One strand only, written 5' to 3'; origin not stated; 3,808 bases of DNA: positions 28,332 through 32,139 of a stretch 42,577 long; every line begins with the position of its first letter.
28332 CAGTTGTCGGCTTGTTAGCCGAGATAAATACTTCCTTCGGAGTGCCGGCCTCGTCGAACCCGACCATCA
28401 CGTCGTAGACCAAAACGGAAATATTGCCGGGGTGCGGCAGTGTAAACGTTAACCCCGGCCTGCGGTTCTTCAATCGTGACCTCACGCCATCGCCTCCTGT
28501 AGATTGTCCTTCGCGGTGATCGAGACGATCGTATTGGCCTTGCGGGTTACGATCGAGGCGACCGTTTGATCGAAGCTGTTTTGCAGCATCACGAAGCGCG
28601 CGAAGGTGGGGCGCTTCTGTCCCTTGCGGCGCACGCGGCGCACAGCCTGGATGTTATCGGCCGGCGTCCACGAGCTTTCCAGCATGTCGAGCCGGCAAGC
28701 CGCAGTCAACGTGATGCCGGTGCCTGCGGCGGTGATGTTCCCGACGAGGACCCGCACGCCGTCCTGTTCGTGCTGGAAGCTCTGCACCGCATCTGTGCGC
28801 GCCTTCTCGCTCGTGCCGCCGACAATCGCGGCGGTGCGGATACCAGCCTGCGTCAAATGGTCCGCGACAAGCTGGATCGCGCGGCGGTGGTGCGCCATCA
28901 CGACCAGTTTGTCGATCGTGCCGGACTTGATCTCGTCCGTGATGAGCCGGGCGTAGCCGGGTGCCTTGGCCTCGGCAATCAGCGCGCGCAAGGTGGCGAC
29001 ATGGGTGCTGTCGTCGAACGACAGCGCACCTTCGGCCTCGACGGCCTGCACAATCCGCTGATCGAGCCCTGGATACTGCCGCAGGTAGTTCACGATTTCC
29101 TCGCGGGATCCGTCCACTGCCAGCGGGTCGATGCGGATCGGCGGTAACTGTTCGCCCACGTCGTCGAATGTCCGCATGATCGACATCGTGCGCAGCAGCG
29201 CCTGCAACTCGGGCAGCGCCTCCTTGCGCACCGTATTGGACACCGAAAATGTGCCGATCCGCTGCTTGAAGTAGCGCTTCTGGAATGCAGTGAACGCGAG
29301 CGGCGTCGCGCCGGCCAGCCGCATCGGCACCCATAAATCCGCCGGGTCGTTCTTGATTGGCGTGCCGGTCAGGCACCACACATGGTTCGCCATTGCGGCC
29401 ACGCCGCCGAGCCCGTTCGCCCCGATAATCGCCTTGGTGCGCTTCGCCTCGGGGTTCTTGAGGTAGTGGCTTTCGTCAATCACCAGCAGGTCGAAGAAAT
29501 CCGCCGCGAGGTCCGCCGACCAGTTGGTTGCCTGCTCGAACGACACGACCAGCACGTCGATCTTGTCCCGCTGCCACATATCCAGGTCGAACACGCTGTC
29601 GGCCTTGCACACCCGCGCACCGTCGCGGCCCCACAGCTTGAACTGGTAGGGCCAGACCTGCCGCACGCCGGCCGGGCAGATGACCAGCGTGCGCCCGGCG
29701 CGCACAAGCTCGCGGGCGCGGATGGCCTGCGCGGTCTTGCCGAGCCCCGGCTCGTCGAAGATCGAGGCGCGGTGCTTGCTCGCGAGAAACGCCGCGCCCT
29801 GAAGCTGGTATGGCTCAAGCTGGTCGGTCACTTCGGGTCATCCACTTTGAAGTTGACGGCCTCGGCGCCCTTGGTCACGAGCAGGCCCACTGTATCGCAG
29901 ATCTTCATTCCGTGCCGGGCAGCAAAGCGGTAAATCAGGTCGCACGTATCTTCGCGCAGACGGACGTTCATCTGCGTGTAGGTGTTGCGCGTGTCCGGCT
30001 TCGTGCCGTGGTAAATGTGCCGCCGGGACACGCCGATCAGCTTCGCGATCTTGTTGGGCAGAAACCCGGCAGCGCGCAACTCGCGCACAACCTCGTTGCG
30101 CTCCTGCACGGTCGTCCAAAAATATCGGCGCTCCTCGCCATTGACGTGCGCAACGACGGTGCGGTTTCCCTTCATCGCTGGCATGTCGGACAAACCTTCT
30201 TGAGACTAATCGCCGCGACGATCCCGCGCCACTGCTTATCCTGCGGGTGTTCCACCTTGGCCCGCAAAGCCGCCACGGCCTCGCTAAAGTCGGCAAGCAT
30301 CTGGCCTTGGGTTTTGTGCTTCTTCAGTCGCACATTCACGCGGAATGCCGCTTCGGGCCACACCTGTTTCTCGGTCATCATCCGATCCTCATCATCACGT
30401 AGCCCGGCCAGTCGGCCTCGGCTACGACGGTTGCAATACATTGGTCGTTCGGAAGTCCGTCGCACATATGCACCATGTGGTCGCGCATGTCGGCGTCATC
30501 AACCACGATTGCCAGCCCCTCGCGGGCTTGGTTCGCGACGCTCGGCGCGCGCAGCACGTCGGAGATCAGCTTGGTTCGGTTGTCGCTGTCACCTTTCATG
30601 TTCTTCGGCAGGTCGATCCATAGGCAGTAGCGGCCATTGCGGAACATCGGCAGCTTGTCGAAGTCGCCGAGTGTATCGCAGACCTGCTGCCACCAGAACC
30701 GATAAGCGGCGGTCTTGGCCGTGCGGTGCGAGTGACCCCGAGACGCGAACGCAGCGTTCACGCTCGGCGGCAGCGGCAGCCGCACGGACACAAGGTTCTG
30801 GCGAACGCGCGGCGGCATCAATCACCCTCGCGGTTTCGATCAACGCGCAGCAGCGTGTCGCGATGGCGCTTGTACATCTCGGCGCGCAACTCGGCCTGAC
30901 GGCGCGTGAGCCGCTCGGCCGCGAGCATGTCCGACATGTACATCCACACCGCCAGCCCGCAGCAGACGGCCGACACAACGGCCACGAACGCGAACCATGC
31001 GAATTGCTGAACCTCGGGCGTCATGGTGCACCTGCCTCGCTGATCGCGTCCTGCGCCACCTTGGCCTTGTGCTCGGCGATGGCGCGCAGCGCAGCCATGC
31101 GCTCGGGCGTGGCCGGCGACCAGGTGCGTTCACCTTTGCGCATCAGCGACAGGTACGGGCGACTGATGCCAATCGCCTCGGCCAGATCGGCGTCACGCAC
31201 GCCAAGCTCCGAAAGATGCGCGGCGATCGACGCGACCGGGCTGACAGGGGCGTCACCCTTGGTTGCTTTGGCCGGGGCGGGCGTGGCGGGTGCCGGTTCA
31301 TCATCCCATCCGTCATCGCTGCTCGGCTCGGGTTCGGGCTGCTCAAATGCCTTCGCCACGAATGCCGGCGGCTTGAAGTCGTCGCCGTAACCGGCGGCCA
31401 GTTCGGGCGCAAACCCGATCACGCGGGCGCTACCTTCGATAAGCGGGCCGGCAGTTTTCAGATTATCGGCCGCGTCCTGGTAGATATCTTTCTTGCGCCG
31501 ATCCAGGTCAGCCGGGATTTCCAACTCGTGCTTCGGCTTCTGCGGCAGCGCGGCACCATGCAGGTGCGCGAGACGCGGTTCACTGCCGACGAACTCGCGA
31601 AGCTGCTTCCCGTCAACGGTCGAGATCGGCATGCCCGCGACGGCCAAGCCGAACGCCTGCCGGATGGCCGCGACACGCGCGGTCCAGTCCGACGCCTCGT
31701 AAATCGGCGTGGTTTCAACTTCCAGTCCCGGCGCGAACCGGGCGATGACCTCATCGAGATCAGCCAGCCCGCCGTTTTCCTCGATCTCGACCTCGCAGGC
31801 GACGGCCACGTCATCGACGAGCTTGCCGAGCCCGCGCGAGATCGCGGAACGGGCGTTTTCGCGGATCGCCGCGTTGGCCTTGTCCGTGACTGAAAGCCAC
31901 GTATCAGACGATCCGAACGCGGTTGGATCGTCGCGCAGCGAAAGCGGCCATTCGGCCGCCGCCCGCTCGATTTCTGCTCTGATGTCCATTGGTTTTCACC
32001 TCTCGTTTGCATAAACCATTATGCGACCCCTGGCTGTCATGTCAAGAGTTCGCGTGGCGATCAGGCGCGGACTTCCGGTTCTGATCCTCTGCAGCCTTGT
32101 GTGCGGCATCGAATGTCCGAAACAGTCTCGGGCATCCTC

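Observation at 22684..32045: Four consensus sigma70 promoters share one 16-bp palindromic operator over the -10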

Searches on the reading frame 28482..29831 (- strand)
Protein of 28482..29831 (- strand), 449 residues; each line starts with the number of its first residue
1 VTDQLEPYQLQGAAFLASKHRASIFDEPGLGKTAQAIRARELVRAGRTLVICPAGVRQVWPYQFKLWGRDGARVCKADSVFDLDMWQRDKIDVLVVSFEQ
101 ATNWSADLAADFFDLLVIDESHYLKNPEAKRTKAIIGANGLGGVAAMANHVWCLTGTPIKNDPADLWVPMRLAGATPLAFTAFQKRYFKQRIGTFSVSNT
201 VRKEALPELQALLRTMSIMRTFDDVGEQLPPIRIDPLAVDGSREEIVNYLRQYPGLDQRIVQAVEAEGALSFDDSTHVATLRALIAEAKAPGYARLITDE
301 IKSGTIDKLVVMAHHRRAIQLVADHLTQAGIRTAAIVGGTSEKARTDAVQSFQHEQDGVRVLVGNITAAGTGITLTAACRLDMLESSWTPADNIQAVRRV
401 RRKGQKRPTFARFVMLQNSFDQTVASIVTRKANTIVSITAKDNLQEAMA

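Call 9: search_protein_families(library=pfam, proteins=[window:28482-29831:-], max_evalue=0.01)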
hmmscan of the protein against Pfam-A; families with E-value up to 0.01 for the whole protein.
window:28482-29831:- (449 aa): 3 families
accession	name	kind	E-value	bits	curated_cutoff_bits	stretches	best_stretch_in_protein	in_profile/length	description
PF00176.29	SNF2-rel_dom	-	5.3e-22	78.7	24.9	1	8-251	1-251/290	SNF2-related domain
PF00271.37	Helicase_C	-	1.6e-10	41.6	23.5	1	297-404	6-110/110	Helicase conserved C-terminal domain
PF04851.21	ResIII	-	0.00033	21.1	22.5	1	18-135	22-146/164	Type III restriction enzyme, res subunit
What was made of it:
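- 28482..29831 (-): SNF2-family helicase (inside the P_D unit). Call 9.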

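Call 21: find_related_loci(query=window:28482-29831:-, collection=viral_contigs, flank=10000)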
Query window:28482-29831:- (449 aa) in viral_contigs; peptide patterns used: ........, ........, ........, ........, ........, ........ (x = any residue, [..] = any of these).
13 stretches matched a pattern; 4 encode a relative of the query (tblastn E <= 1e-3); 4 distinct loci.
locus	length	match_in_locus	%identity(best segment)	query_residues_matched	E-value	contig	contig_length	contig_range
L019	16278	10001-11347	76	4-449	0e+0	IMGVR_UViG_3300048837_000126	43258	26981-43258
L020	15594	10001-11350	75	3-449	0e+0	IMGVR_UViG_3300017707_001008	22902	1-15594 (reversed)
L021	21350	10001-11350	75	3-449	0e+0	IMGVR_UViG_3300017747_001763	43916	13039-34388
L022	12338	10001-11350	64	1-448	0e+0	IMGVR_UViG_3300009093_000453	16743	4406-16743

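Call 47: search_dna_similar(query=window:28482-29831:-, collection=phages, mode=protein, max_rows=12)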
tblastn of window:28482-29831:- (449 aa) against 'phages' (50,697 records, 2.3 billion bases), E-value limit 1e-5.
Records with a match: 581; places in all: 583; records where one place covers at least 80% of the query: 260.
Best place of each record, by identity: <60% 581.
By first word of the organism name: Gordonia 113; Staphylococcus 65; Bacteroides 60; Arthrobacter 48; Caulobacter 35; Paenibacillus 28; Microbacterium 21; Parabacteroides 15; Bacillus 14; Pseudomonas 14; and 60 more.
By host as written in the record: Gordonia terrae 3612 89; Arthrobacter sp. ATCC 21022 42; - 32; Staphylococcus aureus 22; Caulobacter vibrioides CB15 20; Corynebacterium xerosis 13; Microbacterium foliorum NRRL B-24224 11; Streptomyces griseus ATCC 10137 10; and 200 more.
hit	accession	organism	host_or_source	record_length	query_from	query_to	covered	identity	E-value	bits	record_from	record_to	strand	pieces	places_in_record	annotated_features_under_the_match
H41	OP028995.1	Microcystis phage Mae-Yong1326-1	Microcystis aeruginosa FACHB-1326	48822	4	438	97%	32.3%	5e-37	150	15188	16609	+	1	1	SNF2 family DNA-dependent ATPase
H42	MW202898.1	Caudoviricetes sp.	Manatee Spring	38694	4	438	97%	31.5%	5e-49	185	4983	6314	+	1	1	chromatin remodeling complex ATPase-like protein | holliday junction resolvasome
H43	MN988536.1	Rhizobium phage RHph_N65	Rhizobium phaseoli INC1-2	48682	7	440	97%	31.1%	3e-36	148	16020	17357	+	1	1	SNF2 family helicase protein | hypothetical protein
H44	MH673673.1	Thermus phage phiLo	Thermus thermophilus HB8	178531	5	446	98%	30.3%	5e-27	120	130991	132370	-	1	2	DNA helicase-like protein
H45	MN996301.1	Ralstonia phage RpY1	Ralstonia solanacearum SL341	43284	7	438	96%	30.7%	2e-42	166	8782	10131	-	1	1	DNA helicase-like protein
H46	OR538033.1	Ralstonia phage C22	Ralstonia sp. RS3/1-1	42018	8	438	96%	30.4%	3e-42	166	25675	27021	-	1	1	hypothetical protein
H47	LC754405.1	Thermus phage MN1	Thermus thermophilus HB8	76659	7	435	96%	30.6%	2e-38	154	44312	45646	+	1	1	helicase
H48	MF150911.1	Ralstonia phage DU_RP_II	Ralstonia solanacearum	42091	7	438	96%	29.9%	2e-41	163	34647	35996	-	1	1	putative DNA helicase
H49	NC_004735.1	Rhodothermus phage RM378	Rhodothermus marinus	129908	7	435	96%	29.7%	3e-32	135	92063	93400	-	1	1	DNA helicase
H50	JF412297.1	EBPR siphovirus 2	-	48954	7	435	96%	29.5%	3e-31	133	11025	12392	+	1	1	gp29: helicase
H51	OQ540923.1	Microcystis phage MJing1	Microcystis sp.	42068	5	442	98%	28.4%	8e-25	113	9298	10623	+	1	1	HELICc domain containing protein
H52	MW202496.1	Caudoviricetes sp.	Manatee Spring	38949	29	435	91%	30.0%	4e-27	120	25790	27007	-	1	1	chromatin remodeling complex ATPase-like protein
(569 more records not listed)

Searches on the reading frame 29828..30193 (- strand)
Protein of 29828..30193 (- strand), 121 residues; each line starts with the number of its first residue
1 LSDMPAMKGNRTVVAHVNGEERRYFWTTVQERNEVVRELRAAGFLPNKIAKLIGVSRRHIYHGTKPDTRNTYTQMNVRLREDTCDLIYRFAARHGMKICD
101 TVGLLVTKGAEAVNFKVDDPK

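Call 9: search_protein_families(library=pfam, proteins=[window:29828-30193:-], max_evalue=0.01)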
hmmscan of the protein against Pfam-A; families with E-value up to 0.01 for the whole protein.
window:29828-30193:- (121 aa): 1 family
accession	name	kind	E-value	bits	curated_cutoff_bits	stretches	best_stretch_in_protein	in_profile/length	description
PF13384.12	HTH_23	-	0.0039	17.4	24.6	1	28-61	3-35/50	Homeodomain-like domain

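Call 23: search_protein_families(library=phrogs, proteins=[window:29828-30175:-], max_evalue=0.01)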
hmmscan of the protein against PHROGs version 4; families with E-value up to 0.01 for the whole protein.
window:29828-30175:- (115 aa): 1 family
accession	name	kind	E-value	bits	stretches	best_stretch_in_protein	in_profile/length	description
phrog_7067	-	head and packaging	0.00066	20.8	1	13-54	7-48/56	terminase small subunit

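Call 85: search_protein_families(library=ncbifam, proteins=[window:29828-30175:-], max_evalue=0.05)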
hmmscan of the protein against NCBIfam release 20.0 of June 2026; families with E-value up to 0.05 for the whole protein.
window:29828-30175:- (115 aa): 0 families

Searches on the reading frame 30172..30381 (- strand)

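Call 23: search_protein_families(library=phrogs, proteins=[window:30172-30381:-], max_evalue=0.01)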
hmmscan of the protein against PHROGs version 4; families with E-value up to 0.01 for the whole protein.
window:30172-30381:- (69 aa): 1 family
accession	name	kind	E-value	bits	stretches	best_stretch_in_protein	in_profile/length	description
phrog_3259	-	unknown function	0.0048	17.9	1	12-38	161-187/188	-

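Call 85: search_protein_families(library=ncbifam, proteins=[window:30172-30381:-], max_evalue=0.05)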
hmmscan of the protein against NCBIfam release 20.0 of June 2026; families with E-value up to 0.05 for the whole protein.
window:30172-30381:- (69 aa): 0 families

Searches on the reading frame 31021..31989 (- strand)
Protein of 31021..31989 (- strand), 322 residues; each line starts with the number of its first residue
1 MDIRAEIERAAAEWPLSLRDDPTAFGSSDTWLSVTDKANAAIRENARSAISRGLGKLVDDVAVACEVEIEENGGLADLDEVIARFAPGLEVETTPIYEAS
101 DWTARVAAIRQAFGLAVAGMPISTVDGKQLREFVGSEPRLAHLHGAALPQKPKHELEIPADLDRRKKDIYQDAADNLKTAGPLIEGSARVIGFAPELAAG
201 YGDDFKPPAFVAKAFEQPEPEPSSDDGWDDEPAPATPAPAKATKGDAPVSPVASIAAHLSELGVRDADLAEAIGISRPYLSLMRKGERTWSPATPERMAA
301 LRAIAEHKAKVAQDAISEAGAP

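Call 9: search_protein_families(library=pfam, proteins=[window:31021-31989:-], max_evalue=0.01)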
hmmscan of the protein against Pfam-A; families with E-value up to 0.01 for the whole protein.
window:31021-31989:- (322 aa): 1 family
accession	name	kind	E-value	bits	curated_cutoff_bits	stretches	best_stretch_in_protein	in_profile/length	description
PF20432.4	Xre-like-HTH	-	0.0076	17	25.8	0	248-298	11-58/63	Antitoxin Xre-like helix-turn-helix domain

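Call 23: search_protein_families(library=phrogs, proteins=[window:31021-31989:-], max_evalue=0.01)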
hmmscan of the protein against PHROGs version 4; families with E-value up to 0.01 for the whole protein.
window:31021-31989:- (322 aa): 2 families
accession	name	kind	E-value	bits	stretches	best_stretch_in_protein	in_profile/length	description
phrog_7241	-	transcription regulation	1.6e-05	25.9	1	255-303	66-114/122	transcriptional regulator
phrog_4583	-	transcription regulation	0.0079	17.2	0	253-306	13-60/81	transcriptional repressor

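Call 26: search_solved_structures(query=window:31021-31989:-, max_evalue=1)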
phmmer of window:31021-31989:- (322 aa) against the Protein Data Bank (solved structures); distinct sequences matched with E-value up to 1: 7.
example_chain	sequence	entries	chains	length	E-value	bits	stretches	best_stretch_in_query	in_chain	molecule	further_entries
6jq1_A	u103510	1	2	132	0.036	16.6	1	260-308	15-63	Transcriptional regulator, XRE family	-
2x30_A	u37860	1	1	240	0.15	14.6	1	56-120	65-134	PHOSPHORIBOSYL ISOMERASE A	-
5dn1_A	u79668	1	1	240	0.22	14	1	56-120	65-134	Phosphoribosyl isomerase A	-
1vzw_A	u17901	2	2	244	0.24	13.9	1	56-120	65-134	PHOSPHORIBOSYL ISOMERASE A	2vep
6rnz_A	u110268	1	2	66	0.26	13.8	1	260-307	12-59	HTH-type transcriptional regulator DdrOC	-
6a6c_A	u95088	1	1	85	0.35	13.4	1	28-70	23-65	Beta-1,3-glucanase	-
9lx1_A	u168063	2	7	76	0.62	12.6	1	263-295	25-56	anti-CRISPR-associated protein, Aca7 | anti-CRISPR-associated protein Aca7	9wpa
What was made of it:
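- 31021..31989 (-): 322-aa protein, first gene after P_D. Helical N-terminal domain, disordered acidic linker with invariant DGWDDE, C-terminal XRE/lambda-repressor-type HTH (about residues 250-300). Candidate operator binder. Weak sequence matches to XRE HTH and phage regulator families (calls 9, 23, 26).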

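Call 58: find_homologous_proteins(query=window:31021-31989:-, max_evalue=0.001)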
Query window:31021-31989:- (322 aa): 9 proteins with E <= 0.001 among 8000 candidates.
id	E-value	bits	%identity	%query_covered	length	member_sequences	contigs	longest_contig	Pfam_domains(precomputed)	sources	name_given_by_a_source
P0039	6.8e-203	691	100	100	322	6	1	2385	-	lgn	-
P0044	1.5e-186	637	93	100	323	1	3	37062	-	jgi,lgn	jgi:hypothetical protein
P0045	5.9e-165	566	87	100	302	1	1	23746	-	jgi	jgi:hypothetical protein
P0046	2.4e-162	558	86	100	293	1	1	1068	-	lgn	-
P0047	1.9e-157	542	84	100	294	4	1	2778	-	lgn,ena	-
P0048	6.7e-136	471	100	43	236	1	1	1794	-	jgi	-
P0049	4.0e-94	334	59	96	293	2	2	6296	-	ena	-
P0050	1.8e-90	321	54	96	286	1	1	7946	-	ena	-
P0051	5.7e-75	271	48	94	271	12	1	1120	-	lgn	-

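Call 59: find_encoding_contigs(protein=P0050, flank=8000, max_places=2)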
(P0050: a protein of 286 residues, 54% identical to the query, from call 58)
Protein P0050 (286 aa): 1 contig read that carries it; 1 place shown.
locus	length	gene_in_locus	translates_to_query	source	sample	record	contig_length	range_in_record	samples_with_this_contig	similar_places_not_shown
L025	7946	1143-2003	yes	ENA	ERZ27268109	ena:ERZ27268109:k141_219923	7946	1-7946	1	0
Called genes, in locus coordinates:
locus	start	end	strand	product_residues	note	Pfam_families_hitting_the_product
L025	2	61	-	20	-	?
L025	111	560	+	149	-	-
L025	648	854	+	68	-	-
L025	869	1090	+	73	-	-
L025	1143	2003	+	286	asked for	-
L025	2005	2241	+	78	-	-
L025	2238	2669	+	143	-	-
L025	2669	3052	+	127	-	-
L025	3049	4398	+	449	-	PF00176:SNF2-rel_dom, PF04851:ResIII (faint), PF00271:Helicase_C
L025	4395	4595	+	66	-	-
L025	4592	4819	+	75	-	-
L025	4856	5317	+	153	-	-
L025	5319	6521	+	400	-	PF10926:DUF2800, PF12705:PDDEXK_1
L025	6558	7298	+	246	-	PF10991:Enc34_ssDNA-bd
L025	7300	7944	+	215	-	?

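Call 60: find_encoding_contigs(protein=P0049, flank=8000, max_places=2)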
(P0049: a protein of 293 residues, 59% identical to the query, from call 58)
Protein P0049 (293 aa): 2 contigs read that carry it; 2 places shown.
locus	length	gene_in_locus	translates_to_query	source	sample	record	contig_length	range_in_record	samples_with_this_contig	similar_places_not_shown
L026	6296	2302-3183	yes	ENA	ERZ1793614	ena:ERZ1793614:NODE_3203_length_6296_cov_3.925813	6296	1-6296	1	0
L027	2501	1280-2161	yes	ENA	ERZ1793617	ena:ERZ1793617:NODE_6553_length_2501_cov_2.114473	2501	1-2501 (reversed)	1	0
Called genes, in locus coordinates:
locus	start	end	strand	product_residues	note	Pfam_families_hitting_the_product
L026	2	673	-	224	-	?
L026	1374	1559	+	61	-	-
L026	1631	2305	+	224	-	-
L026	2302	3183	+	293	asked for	-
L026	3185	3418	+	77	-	-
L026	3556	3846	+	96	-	-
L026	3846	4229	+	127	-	-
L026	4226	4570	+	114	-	PF13384:HTH_23 (faint)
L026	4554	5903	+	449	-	PF00176:SNF2-rel_dom, PF04851:ResIII (faint), PF00271:Helicase_C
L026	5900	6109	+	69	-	-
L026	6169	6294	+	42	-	?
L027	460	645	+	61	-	-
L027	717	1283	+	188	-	-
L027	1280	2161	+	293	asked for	-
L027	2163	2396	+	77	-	-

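Call 61: find_encoding_contigs(protein=P0045, flank=10000, max_places=1)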
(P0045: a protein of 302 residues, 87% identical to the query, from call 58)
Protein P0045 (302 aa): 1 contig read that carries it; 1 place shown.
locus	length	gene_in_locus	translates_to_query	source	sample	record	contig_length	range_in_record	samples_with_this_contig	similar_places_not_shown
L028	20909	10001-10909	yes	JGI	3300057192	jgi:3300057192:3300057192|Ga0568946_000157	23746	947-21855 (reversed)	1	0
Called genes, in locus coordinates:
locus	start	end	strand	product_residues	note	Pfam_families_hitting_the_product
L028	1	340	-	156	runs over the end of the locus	-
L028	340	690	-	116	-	-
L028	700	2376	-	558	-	PF12236:Head-tail_con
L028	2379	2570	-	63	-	-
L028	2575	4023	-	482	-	PF03237:Terminase_6N, PF17289:Terminase_6C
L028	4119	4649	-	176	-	-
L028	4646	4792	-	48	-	-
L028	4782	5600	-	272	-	-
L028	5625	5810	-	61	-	-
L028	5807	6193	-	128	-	-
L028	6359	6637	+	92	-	-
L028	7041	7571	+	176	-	-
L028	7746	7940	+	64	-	-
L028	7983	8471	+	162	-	-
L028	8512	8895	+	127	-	-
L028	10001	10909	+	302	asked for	-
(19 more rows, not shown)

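Call 74: predict_structure(alignment_id=A4)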
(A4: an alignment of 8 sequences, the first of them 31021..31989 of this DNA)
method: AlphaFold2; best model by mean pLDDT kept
length: 322 residues; sequences in the alignment: 8
mean_pLDDT: 65.8   pTM: 0.42
mean pLDDT of the five models: 65.8, 63.5, 61.1, 53.6, 51.7
residues with pLDDT >= 90: 4; 70-90: 195; 50-70: 28; < 50: 95
segments of 3 or more residues with pLDDT < 50: 149-159, 166-247
pLDDT, mean of each block of 10 residues (from residue 1): 78 88 83 89 84 73 75 65 72 79 78 76 84 87 64 43 46 42 34 32 35 34 35 36 45 78 81 77 78 73 84 80 57
secondary structure, 60 per line:
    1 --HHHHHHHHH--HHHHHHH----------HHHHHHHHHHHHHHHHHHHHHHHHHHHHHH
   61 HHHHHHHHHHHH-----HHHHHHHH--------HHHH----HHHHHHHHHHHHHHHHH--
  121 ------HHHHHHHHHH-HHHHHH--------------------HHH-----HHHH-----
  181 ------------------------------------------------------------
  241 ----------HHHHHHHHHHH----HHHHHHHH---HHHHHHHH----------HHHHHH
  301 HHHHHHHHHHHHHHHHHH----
elements in order: H3-11 H14-20 H31-72 H78-85 H94-97 H102-118 H127-136 H138-143 H172-175 H251-261 H266-273 H277-284 H295-318

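Call 77: fold_search(model_id=the predicted structure, library=pdb)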
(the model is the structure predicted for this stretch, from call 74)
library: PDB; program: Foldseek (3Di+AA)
matches with E <= 10: 202; with E <= 0.001: 0
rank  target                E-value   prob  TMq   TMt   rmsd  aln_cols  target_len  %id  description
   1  2r1j_L                1.2e+00  0.91  0.13  0.53   2.8        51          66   25  Crystal Structure of the P22 c2 Repressor protein in complex with the synthetic operator 9T (released 2008-04-29)
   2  4zhe_A                1.2e+00  0.09  0.11  0.15  16.2       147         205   13  Crystal structure of the SeMet substituted Topless related protein 2 (TPR2) N-terminal domain (1-209) from rice (released 2015-08-05)
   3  4i6t_A                1.4e+00  0.82  0.14  0.50   5.9        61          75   23  Crystal Structure of a T36A mutant of the Restriction-Modification Controller Protein C.Esp1396I (released 2013-11-13)
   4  3f52_A                1.5e+00  0.80  0.14  0.46   7.9        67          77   27  Crystal structure of the clp gene regulator ClgR from C. glutamicum (released 2008-11-18)
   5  1adr_MODEL_1_A        1.6e+00  0.89  0.13  0.48   2.8        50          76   26  DETERMINATION OF THE NUCLEAR MAGNETIC RESONANCE STRUCTURE OF THE DNA-BINDING DOMAIN OF THE P22 C2 REPRESSOR (1 (released 1994-01-31)
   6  6jq1_B                1.6e+00  0.84  0.13  0.28   2.9        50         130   36  Crystal Structure of DdrO from Deinococcus geothermalis (released 2019-08-28)
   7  6jq1_A                1.6e+00  0.82  0.13  0.28   2.9        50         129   36  Crystal Structure of DdrO from Deinococcus geothermalis (released 2019-08-28)
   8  3f6w_B                1.6e+00  0.69  0.13  0.45   7.4        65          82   14  XRE-family like protein from Pseudomonas syringae pv. tomato str. DC3000 (released 2008-12-02)
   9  4zhe_D                1.7e+00  0.06  0.11  0.14  18.4       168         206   12  Crystal structure of the SeMet substituted Topless related protein 2 (TPR2) N-terminal domain (1-209) from rice (released 2015-08-05)
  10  3eus_B                1.8e+00  0.75  0.14  0.49   7.5        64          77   20  The crystal structure of the DNA binding protein from Silicibacter pomeroyi (released 2008-11-25)
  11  2or1_L                1.8e+00  0.84  0.14  0.57   2.5        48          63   23  RECOGNITION OF A DNA OPERATOR BY THE REPRESSOR OF PHAGE 434. A VIEW AT HIGH RESOLUTION (released 1989-09-05)
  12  4yba_A                1.8e+00  0.77  0.14  0.46   2.8        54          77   20  The structure of the C.Kpn2I controller protein (released 2016-03-02)
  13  9chn_C                1.8e+00  0.72  0.14  0.46  10.5        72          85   21  P. vulgaris trimeric HigBA- operator 2 DNA (released 2025-07-02)
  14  5c7f_A                1.8e+00  0.06  0.10  0.15  17.0       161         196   13  Crystal structure of the rice Topless related protein 2 (TPR2) N-terminal domain (1-209) in complex with Arabidopsis I (released 2015-08-05)
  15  3jxb_D                1.9e+00  0.84  0.13  0.54   2.8        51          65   25  Crystal structure of the P22 c2 repressor protein in complex with synthetic operator 9C (released 2010-01-19)
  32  3jxb_C                2.6e+00  0.75  0.13  0.53   2.8        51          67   25  Crystal structure of the P22 c2 repressor protein in complex with synthetic operator 9C (released 2010-01-19)
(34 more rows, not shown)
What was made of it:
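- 31021..31989 (-): AF2 model with Foldseek hits to P22 c2, 434 repressor, C.Esp1396I, DdrO and SinR over about 50 residues (calls 74, 77).
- Closest known: Lambdoid repressor/Cro operators. Same: The C-terminal domain of the 322-aa protein superposes on P22 c2 and 434 repressor DNA-binding domains (rmsd 2.5-2.9 A over about 50 residues, call 77).
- Closest known: Restriction-modification controller. Same: These proteins are among the best fold matches of the 322-aa C-terminal domain (call 77).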

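Call 85: search_protein_families(library=ncbifam, proteins=[window:31021-31989:-], max_evalue=0.05)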
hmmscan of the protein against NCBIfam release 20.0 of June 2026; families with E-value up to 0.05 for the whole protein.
window:31021-31989:- (322 aa): 0 families
